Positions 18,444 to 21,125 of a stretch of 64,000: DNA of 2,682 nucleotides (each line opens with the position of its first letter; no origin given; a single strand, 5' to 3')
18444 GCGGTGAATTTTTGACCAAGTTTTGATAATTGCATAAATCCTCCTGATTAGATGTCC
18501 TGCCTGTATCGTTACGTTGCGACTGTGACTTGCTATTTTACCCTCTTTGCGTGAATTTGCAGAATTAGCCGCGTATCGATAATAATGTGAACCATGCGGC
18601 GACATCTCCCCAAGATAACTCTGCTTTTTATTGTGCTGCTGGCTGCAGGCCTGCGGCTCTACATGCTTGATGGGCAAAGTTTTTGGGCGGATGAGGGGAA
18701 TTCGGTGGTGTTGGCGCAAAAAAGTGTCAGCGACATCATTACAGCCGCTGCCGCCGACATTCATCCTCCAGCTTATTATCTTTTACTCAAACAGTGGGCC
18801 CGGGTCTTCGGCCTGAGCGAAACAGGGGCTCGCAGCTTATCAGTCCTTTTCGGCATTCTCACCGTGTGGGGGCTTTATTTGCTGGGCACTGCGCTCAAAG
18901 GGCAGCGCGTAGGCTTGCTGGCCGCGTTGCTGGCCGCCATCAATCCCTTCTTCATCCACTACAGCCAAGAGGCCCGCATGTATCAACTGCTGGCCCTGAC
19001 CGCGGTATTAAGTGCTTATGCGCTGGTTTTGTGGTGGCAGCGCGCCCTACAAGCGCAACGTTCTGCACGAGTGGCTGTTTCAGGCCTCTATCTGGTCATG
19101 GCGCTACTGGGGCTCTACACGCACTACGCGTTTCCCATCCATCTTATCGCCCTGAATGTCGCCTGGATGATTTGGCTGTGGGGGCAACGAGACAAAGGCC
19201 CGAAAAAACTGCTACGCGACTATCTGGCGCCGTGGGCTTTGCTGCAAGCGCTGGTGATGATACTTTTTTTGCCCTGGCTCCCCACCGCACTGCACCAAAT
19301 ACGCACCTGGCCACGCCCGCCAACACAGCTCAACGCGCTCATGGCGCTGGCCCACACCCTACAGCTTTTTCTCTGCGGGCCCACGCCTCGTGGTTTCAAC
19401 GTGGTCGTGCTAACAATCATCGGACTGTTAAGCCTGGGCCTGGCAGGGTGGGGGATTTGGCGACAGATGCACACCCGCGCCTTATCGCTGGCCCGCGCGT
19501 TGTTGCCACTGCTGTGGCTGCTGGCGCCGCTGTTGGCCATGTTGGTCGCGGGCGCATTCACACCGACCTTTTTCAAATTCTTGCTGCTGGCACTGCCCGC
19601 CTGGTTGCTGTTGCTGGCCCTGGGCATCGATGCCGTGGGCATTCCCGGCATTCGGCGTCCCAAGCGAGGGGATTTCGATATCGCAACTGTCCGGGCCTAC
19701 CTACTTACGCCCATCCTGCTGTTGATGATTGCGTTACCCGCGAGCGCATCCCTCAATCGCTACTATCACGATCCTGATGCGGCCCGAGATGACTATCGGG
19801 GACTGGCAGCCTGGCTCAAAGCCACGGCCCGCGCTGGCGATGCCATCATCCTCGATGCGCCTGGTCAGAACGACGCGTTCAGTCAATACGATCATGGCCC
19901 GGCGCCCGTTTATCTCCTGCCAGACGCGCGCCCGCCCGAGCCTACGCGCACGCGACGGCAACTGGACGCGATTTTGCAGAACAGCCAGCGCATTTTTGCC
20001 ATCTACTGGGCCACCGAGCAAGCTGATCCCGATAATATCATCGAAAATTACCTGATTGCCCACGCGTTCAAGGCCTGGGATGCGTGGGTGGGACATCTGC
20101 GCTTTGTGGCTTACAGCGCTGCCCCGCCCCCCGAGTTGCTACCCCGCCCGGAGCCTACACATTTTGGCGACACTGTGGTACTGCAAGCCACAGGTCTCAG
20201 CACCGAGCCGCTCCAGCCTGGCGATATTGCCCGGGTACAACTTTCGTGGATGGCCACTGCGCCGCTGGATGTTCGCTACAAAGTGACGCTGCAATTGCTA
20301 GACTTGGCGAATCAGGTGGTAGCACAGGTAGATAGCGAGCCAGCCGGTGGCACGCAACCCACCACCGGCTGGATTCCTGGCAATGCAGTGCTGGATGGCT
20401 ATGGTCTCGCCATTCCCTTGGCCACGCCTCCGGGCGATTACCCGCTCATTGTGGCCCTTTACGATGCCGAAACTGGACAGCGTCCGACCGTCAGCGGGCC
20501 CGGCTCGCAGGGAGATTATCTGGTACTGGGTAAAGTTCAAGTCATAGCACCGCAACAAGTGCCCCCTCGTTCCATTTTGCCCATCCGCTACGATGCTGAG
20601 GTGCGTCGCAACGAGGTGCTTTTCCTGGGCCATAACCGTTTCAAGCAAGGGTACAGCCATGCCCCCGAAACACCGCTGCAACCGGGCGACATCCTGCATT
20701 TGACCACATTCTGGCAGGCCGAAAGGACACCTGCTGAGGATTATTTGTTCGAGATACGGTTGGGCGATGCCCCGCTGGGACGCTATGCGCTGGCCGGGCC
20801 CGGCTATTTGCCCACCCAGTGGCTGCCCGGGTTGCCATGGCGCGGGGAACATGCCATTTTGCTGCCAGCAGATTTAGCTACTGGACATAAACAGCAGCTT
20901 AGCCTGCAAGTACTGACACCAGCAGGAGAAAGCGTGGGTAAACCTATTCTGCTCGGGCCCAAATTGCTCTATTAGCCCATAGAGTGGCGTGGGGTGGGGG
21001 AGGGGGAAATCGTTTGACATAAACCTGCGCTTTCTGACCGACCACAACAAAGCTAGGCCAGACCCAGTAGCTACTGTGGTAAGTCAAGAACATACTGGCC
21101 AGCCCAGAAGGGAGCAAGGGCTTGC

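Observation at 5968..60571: Unclassified MITE family of about 143 bp: 11-bp terminal inverted repeats, internal palindrome and 8-bp AT-rich target-site duplications (TSDs), with 6 full and 2 partial copies in 64 kb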

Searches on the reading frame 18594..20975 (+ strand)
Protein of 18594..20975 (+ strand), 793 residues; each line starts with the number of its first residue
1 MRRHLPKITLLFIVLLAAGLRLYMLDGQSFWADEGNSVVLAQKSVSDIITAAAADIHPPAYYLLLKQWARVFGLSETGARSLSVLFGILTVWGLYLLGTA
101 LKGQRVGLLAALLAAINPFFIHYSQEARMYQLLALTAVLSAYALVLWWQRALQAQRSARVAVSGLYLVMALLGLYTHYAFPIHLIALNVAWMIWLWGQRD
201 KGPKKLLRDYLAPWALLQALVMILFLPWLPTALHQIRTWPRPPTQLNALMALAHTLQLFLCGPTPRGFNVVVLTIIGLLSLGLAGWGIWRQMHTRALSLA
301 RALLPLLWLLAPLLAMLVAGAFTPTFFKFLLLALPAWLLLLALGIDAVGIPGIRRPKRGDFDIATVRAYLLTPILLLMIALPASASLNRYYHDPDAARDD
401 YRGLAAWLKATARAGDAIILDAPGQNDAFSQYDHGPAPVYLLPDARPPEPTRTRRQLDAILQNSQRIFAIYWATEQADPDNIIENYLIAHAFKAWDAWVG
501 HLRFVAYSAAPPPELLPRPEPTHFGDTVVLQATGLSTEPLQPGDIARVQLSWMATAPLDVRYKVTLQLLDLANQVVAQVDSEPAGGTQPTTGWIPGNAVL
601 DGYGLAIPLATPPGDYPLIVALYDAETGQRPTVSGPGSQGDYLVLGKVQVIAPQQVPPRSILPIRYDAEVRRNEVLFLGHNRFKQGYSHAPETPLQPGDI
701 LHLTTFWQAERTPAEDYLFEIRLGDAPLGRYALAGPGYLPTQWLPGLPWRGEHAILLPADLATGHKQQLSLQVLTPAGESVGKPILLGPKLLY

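Call 12: search_protein_families(library=ncbifam, proteins=[window:18594-20975:+])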
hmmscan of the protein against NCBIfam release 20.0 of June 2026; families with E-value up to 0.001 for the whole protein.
window:18594-20975:+ (793 aa): 2 families
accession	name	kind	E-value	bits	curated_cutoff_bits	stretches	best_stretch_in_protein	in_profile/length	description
TIGR03663.1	TIGR03663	subfamily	4.8e-10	39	126.25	1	9-222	3-210/435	flippase activity-associated protein Agl23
NF052499.1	MnslTaseMT1671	equivalog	0.00017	20.2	900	1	11-422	30-408/523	mannosyltransferase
